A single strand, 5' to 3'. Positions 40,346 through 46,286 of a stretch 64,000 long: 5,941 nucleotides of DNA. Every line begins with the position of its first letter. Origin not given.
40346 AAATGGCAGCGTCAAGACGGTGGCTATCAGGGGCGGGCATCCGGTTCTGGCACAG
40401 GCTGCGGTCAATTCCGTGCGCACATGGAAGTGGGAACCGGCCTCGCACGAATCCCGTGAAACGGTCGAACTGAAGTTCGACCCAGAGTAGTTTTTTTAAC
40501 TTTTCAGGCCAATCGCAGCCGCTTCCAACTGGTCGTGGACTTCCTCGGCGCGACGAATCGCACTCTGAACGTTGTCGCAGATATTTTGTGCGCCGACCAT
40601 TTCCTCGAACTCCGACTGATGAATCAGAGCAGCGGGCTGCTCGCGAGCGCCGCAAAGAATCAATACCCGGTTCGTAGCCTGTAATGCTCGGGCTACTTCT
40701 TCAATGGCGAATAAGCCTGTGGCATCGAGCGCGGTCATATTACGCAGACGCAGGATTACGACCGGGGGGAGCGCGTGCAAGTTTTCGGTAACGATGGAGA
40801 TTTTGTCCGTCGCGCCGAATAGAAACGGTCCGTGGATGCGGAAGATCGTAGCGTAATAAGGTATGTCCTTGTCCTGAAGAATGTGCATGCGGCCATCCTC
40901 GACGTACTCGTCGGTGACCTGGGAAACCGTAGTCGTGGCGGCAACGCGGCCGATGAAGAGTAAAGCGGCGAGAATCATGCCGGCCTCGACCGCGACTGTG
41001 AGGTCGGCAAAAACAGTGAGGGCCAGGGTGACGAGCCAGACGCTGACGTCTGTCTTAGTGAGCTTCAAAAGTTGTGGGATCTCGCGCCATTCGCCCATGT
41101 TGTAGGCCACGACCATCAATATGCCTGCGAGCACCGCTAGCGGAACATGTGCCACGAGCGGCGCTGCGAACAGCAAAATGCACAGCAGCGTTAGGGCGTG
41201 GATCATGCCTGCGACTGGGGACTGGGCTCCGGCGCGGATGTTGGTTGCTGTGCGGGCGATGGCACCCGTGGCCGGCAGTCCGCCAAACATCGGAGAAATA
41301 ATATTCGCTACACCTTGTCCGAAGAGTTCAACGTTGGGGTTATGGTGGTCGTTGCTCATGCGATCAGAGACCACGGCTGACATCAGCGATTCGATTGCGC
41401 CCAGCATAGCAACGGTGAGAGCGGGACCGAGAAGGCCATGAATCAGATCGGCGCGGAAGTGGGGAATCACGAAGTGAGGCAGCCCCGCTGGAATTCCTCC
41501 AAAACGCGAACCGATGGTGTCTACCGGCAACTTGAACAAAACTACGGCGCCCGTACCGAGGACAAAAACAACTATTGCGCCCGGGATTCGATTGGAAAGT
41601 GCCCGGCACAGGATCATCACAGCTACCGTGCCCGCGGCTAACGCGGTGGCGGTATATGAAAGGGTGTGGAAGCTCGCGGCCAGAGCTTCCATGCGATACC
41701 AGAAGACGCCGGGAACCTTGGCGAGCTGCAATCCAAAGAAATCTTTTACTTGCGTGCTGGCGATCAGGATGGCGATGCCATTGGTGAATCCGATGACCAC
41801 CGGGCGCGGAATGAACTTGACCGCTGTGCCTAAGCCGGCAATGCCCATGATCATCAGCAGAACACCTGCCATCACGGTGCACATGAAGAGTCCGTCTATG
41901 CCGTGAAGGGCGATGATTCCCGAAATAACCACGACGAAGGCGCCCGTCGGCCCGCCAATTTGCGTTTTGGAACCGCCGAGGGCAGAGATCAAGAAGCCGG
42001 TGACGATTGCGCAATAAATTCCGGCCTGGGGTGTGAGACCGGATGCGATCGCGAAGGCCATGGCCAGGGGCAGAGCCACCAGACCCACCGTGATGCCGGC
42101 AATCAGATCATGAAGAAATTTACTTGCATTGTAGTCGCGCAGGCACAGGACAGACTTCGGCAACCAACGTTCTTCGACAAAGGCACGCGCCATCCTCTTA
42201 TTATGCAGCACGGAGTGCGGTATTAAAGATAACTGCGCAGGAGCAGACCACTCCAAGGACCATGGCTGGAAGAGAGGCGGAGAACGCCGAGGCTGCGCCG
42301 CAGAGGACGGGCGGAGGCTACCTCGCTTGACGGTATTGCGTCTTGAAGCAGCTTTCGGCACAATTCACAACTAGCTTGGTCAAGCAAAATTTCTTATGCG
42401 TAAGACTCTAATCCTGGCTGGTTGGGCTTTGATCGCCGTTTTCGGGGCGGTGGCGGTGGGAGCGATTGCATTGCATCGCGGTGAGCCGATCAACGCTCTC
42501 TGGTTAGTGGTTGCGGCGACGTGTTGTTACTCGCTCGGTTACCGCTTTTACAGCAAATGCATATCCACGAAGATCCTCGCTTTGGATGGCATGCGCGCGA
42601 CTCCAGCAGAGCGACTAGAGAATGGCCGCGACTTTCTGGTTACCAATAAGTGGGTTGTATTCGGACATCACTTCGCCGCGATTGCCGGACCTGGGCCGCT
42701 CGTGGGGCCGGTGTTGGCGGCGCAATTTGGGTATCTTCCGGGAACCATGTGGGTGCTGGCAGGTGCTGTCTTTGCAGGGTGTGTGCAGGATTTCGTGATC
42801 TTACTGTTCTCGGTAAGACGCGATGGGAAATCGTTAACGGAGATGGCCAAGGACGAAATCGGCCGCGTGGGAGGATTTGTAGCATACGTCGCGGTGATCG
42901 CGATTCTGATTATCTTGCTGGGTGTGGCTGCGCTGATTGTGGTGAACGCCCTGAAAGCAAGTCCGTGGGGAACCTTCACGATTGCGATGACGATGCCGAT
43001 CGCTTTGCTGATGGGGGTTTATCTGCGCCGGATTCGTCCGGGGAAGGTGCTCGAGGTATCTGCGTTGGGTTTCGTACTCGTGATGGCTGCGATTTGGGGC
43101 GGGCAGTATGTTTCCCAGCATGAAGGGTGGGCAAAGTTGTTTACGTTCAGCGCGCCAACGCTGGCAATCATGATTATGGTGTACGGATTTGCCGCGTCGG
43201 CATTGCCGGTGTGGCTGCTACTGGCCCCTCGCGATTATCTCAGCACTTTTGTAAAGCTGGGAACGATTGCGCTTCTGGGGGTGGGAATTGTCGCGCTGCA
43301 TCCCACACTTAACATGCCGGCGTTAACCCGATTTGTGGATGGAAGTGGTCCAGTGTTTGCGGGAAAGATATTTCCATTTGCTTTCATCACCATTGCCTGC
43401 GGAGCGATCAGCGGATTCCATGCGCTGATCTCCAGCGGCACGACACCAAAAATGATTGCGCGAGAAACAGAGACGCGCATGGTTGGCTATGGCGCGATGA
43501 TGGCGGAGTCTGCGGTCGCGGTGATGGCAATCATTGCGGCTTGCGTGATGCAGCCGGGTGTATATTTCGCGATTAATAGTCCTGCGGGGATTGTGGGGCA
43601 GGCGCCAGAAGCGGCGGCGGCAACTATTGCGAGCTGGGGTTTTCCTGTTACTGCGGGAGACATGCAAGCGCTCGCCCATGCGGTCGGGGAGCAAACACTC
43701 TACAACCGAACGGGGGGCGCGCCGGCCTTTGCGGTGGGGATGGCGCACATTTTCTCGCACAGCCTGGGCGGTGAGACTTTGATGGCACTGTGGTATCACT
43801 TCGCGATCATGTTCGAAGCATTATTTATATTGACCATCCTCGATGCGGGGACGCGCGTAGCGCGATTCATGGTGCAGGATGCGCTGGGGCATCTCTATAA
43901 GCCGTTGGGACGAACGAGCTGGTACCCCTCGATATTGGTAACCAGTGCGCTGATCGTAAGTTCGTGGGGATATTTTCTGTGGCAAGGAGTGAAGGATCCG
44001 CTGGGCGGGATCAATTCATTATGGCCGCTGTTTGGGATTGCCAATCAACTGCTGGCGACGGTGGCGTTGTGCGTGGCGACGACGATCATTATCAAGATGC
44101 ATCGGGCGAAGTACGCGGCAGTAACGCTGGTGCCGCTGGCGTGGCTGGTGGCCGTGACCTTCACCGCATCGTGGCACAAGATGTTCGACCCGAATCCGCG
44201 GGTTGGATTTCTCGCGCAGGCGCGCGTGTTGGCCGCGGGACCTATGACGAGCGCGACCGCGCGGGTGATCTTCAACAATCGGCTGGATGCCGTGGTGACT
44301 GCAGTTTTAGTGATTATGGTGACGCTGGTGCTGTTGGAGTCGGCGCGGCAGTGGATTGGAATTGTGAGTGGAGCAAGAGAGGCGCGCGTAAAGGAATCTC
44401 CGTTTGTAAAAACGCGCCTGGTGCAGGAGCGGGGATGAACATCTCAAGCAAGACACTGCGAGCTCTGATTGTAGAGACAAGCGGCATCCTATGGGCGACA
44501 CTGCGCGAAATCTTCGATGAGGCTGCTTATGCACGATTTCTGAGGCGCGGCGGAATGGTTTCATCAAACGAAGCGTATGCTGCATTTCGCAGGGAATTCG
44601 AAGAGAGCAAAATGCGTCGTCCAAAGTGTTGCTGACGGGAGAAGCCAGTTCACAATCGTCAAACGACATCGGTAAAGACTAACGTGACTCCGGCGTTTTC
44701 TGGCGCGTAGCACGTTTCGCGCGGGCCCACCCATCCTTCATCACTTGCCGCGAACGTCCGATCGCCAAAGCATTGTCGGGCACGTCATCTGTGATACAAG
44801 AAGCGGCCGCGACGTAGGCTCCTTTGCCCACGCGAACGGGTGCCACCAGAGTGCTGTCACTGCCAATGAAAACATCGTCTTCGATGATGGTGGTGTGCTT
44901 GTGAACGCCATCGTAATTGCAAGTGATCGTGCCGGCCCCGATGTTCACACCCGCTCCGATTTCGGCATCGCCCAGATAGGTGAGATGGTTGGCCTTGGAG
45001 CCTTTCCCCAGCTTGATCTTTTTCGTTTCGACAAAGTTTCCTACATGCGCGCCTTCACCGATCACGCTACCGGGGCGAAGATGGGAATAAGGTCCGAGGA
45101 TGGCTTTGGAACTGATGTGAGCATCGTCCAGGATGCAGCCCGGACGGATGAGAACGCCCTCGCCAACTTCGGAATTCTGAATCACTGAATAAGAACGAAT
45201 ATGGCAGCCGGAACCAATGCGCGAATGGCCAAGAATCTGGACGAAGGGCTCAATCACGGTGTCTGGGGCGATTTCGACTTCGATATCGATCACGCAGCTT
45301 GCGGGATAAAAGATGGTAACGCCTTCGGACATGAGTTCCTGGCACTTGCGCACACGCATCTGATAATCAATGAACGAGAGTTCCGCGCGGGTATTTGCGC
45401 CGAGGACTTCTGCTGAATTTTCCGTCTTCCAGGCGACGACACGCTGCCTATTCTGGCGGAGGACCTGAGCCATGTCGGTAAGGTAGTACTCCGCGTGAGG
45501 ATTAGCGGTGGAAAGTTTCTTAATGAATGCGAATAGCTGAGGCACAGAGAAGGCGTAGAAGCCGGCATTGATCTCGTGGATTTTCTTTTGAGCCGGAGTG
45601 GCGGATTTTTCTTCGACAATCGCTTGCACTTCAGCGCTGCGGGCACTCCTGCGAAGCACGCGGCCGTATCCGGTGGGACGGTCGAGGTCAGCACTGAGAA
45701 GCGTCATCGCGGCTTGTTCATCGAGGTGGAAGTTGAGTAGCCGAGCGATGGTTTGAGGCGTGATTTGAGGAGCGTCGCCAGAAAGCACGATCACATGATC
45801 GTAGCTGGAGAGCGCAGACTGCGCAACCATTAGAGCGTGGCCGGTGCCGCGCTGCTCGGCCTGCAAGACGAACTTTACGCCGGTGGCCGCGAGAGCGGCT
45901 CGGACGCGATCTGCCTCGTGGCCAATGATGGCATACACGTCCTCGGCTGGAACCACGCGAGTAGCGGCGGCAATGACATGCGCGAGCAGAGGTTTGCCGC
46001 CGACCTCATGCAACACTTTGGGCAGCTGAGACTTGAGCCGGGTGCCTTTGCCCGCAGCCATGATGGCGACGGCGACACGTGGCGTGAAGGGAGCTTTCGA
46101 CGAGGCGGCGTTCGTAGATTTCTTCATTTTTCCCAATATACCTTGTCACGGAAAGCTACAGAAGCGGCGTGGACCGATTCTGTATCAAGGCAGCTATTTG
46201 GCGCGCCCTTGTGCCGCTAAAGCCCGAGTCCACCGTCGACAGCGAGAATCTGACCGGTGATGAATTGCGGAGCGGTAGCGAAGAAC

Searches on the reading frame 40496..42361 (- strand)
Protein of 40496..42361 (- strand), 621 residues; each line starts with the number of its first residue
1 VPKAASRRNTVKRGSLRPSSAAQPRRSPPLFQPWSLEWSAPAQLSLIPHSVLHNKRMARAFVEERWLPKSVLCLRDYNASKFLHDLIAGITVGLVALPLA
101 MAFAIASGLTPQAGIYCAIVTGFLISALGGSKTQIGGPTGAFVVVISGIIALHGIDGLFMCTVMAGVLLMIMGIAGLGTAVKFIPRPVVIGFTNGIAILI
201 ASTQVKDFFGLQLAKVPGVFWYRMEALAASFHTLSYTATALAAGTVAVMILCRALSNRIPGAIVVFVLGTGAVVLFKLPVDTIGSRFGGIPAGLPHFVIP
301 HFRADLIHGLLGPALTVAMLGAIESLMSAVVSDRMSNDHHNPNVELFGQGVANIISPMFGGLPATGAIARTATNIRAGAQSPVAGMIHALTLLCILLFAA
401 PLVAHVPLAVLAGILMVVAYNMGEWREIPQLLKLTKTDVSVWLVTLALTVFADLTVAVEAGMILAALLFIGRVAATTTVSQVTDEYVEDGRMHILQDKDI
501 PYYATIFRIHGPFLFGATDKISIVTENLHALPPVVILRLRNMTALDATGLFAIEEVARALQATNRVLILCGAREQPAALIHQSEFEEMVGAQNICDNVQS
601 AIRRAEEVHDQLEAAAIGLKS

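Call 103: search_protein_families(library=pfam, proteins=[window:40496-42361:-], max_evalue=0.00001)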
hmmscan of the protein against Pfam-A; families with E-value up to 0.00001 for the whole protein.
window:40496-42361:- (621 aa): 2 families
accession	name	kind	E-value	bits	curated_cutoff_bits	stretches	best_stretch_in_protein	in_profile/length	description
PF00916.26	Sulfate_transp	-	3.2e-89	299.8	23.2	1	82-445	1-380/380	Sulfate permease family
PF01740.26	STAS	-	2.6e-11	43.7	22.6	1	504-601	10-106/106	STAS domain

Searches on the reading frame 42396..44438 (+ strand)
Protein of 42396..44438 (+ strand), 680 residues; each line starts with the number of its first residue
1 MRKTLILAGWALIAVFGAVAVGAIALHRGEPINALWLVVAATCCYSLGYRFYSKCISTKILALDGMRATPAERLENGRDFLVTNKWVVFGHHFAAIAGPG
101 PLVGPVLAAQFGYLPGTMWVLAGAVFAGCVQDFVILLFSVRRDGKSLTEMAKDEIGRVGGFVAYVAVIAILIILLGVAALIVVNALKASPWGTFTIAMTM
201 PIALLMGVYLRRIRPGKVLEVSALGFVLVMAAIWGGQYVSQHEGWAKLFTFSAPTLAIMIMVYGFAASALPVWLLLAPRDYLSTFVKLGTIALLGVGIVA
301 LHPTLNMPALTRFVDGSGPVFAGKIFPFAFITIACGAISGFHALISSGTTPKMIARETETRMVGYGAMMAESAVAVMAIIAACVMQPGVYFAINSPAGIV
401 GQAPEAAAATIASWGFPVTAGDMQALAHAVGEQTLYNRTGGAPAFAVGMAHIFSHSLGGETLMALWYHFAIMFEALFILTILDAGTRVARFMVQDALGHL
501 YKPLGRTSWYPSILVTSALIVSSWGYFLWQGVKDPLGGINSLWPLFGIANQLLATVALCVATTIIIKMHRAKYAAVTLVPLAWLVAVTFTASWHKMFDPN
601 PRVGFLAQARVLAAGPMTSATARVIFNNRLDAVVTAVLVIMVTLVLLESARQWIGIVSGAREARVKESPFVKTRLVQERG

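Call 55: search_protein_families(library=pfam, proteins=[window:42396-44438:+], max_evalue=0.00001)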
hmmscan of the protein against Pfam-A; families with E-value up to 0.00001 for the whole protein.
window:42396-44438:+ (680 aa): 1 family
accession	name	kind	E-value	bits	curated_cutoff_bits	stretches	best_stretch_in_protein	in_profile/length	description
PF02554.20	CstA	-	4.3e-248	825.1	27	1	33-591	1-560/560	Carbon starvation protein CstA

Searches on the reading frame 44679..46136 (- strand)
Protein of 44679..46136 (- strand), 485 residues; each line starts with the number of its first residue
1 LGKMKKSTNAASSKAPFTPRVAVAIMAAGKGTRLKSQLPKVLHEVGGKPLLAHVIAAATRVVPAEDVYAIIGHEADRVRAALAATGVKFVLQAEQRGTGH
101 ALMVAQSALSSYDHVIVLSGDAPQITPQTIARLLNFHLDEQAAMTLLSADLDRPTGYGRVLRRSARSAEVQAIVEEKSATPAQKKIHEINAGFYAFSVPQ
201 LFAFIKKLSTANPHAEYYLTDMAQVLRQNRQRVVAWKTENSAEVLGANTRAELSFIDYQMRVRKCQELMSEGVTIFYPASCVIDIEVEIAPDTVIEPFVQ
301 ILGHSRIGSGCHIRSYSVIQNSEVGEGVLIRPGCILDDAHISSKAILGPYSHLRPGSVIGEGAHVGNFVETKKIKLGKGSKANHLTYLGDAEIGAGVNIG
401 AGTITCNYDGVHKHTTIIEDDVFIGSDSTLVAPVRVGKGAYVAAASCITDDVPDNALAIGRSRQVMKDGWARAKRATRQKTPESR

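Call 103: search_protein_families(library=pfam, proteins=[window:44679-46136:-], max_evalue=0.00001)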
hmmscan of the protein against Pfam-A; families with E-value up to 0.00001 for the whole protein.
window:44679-46136:- (485 aa): 5 families
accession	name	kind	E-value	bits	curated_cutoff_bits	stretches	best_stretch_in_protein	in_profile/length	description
PF00132.30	Hexapep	-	8.8e-28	95.3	27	2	287-320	2-35/36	Bacterial transferase hexapeptide (six repeats)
PF12804.13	NTP_transf_3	-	5.9e-21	75.7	27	1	24-167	2-143/160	MobA-like NTP transferase domain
PF00483.29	NTP_transferase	-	1.1e-14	55.1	21.2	1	25-235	4-218/245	Nucleotidyl transferase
PF25084.1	LbH_EIF2B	-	4.5e-13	49.6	54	1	278-369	13-103/105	EIF2B subunit epsilon LbH domain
PF01128.25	IspD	-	1.1e-08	35.6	27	1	21-144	1-125/221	2-C-methyl-D-erythritol 4-phosphate cytidylyltransferase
